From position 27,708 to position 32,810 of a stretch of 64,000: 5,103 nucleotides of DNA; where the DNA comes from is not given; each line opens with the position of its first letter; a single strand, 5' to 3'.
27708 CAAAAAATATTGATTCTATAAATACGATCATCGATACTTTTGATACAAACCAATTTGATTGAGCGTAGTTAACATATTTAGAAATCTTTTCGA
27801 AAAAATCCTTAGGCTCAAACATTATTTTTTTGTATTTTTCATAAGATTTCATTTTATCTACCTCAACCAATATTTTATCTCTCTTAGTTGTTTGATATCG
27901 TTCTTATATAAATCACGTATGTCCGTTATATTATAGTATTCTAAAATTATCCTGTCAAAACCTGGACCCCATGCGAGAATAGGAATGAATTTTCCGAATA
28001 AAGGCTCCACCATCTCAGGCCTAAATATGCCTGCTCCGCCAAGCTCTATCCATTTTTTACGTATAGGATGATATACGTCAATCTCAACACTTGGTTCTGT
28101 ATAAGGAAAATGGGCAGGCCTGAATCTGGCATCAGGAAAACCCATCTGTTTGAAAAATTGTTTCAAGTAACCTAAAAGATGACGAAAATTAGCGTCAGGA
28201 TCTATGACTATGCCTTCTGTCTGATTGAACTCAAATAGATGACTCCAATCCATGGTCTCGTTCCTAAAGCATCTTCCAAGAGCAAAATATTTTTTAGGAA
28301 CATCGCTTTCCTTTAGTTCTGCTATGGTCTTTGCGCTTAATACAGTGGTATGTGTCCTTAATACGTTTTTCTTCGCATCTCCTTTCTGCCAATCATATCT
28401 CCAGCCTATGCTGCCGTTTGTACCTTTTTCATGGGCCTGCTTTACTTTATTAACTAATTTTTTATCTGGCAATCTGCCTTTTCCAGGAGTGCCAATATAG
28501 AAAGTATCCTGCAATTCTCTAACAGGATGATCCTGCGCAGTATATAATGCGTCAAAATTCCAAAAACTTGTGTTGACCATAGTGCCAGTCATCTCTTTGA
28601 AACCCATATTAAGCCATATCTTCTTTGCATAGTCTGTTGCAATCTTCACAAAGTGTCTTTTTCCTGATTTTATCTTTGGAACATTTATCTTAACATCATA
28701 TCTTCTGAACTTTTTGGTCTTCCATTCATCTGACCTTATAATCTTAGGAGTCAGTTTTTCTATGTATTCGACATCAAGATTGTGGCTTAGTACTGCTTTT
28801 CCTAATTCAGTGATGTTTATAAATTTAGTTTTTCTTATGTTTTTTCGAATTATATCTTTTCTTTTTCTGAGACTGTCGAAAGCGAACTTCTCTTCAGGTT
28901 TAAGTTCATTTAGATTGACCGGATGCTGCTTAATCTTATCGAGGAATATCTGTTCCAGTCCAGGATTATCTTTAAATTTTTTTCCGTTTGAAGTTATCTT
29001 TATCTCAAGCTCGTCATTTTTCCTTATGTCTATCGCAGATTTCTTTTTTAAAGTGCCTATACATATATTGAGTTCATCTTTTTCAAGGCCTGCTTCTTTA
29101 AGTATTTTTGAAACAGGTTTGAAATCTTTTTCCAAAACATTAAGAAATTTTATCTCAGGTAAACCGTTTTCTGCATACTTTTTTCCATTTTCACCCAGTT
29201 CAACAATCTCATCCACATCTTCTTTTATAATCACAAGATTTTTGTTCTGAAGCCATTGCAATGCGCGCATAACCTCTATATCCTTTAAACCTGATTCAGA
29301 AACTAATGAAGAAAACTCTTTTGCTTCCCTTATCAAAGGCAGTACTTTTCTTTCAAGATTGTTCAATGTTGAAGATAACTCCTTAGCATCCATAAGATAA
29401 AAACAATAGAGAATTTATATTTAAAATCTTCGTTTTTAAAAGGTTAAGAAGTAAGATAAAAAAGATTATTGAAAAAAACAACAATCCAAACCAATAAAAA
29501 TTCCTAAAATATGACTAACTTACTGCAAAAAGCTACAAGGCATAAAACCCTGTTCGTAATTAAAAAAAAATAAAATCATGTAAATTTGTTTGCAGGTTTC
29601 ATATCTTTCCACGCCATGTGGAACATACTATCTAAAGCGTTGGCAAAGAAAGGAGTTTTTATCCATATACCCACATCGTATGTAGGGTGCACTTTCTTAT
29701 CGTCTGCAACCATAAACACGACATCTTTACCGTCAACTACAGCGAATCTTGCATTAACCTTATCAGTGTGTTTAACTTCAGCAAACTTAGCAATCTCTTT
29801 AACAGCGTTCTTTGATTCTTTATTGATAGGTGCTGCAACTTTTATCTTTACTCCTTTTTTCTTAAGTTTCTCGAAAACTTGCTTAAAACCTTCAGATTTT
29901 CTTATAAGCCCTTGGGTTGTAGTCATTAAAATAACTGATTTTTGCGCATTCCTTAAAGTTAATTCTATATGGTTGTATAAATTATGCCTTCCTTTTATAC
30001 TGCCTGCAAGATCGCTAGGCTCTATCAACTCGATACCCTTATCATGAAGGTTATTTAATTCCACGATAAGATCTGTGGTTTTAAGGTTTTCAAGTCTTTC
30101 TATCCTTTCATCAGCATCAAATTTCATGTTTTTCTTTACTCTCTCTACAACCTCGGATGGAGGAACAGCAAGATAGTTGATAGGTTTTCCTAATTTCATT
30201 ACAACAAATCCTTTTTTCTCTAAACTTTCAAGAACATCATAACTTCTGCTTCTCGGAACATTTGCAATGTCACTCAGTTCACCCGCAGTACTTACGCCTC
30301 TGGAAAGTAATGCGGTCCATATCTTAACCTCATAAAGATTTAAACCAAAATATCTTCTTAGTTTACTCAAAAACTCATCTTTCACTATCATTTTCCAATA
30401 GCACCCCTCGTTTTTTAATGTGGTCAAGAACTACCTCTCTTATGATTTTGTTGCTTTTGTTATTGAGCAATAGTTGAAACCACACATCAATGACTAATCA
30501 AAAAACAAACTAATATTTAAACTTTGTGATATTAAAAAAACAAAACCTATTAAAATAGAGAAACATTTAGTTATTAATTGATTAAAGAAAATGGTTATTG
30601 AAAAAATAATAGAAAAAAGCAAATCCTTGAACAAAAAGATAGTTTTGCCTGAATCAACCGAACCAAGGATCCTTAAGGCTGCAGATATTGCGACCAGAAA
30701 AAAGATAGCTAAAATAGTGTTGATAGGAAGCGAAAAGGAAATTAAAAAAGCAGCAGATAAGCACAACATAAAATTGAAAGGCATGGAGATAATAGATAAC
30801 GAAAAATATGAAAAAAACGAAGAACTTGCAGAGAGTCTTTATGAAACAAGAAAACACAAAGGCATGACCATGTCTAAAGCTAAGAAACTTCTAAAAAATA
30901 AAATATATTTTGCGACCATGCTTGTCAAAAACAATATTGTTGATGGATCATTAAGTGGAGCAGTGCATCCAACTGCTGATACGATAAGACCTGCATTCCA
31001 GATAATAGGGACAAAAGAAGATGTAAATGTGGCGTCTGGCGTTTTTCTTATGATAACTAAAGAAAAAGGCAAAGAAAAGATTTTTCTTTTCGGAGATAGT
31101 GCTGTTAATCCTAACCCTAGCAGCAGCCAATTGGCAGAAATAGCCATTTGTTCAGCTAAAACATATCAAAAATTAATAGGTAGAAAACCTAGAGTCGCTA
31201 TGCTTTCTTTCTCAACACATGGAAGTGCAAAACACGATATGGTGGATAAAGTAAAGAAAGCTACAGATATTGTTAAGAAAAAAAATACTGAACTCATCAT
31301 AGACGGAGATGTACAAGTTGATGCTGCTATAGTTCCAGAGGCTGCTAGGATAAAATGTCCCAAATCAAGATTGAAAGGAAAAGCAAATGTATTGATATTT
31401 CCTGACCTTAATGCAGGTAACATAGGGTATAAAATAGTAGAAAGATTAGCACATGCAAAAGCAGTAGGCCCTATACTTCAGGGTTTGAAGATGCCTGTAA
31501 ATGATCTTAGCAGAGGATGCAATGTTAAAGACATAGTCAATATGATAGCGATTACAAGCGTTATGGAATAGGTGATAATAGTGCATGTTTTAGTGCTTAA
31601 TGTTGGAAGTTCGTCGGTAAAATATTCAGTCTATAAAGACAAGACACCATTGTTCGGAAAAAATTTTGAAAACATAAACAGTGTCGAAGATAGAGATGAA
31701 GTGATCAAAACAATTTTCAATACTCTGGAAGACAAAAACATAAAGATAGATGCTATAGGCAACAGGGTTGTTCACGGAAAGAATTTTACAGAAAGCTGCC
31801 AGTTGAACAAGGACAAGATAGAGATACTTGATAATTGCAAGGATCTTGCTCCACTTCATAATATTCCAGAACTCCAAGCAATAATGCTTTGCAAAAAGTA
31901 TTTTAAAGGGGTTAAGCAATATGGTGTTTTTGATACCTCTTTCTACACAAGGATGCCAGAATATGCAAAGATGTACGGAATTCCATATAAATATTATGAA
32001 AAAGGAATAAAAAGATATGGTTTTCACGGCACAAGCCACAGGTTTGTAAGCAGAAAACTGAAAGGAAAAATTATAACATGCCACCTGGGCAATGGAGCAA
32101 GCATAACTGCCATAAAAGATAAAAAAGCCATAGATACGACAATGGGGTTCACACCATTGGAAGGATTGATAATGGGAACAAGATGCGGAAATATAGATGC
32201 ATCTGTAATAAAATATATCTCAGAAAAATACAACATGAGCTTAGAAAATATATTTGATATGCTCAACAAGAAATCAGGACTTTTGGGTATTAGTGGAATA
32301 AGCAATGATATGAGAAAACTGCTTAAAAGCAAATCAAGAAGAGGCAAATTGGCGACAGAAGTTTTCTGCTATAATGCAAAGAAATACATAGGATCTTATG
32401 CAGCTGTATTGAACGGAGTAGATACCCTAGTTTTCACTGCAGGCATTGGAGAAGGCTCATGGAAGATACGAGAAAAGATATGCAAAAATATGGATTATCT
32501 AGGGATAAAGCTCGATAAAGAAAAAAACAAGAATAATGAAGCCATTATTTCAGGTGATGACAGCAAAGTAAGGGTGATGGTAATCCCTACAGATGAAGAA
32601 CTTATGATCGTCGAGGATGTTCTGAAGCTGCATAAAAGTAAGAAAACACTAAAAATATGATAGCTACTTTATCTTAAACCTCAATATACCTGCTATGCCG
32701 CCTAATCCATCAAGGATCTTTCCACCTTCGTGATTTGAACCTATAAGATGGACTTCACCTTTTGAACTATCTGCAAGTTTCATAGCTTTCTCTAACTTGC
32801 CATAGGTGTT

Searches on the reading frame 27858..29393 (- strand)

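Call 41: search_protein_families(library=pfam, proteins=[window:27858-29393:-], max_evalue=0.00001)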
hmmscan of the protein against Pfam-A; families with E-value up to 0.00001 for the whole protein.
window:27858-29393:- (511 aa): 1 family
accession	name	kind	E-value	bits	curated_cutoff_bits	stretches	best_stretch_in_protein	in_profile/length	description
PF01409.25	tRNA-synt_2d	-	1.2e-76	257.9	19.8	1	232-505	2-245/246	tRNA synthetases class II core domain (F)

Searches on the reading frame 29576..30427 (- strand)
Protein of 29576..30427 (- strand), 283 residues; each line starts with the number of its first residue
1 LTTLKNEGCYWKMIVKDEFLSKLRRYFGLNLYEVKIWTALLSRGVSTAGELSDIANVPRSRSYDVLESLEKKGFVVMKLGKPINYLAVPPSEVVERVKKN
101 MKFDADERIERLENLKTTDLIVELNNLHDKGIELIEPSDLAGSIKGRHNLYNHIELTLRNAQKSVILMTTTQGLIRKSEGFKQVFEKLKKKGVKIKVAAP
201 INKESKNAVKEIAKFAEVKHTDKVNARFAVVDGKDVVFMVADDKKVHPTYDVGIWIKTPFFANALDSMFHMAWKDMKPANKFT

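Call 41: search_protein_families(library=pfam, proteins=[window:29576-30427:-], max_evalue=0.00001)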
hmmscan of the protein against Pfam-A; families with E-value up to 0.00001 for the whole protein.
window:29576-30427:- (283 aa): 1 family
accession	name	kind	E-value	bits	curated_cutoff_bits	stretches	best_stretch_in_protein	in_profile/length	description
PF01978.25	TrmB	-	2.7e-19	69.2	25.6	1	26-90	3-67/68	Sugar-specific transcriptional regulator TrmB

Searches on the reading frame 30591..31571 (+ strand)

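Call 41: search_protein_families(library=pfam, proteins=[window:30591-31571:+], max_evalue=0.00001)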
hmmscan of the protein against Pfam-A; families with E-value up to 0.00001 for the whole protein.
window:30591-31571:+ (326 aa): 1 family
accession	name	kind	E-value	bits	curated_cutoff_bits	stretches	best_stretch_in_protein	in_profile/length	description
PF01515.24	PTA_PTB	-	5.5e-127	424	24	1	1-322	1-318/319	Phosphate acetyl/butaryl transferase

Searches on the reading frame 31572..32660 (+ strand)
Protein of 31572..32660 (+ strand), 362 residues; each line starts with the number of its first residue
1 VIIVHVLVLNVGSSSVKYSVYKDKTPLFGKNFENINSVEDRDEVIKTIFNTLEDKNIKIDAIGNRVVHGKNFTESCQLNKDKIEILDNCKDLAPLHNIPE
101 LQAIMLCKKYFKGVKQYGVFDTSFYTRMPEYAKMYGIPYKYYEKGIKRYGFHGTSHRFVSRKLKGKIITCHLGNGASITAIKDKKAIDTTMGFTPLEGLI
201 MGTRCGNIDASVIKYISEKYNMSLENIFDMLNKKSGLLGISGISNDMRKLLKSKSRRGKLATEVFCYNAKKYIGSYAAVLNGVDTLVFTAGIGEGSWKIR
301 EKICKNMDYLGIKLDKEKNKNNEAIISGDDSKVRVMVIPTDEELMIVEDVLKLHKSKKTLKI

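Call 41: search_protein_families(library=pfam, proteins=[window:31572-32660:+], max_evalue=0.00001)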
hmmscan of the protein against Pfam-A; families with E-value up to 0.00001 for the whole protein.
window:31572-32660:+ (362 aa): 1 family
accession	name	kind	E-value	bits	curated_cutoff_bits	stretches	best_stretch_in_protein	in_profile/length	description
PF00871.23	Acetate_kinase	-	4.6e-115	384.8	22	1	32-347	51-391/392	Acetokinase family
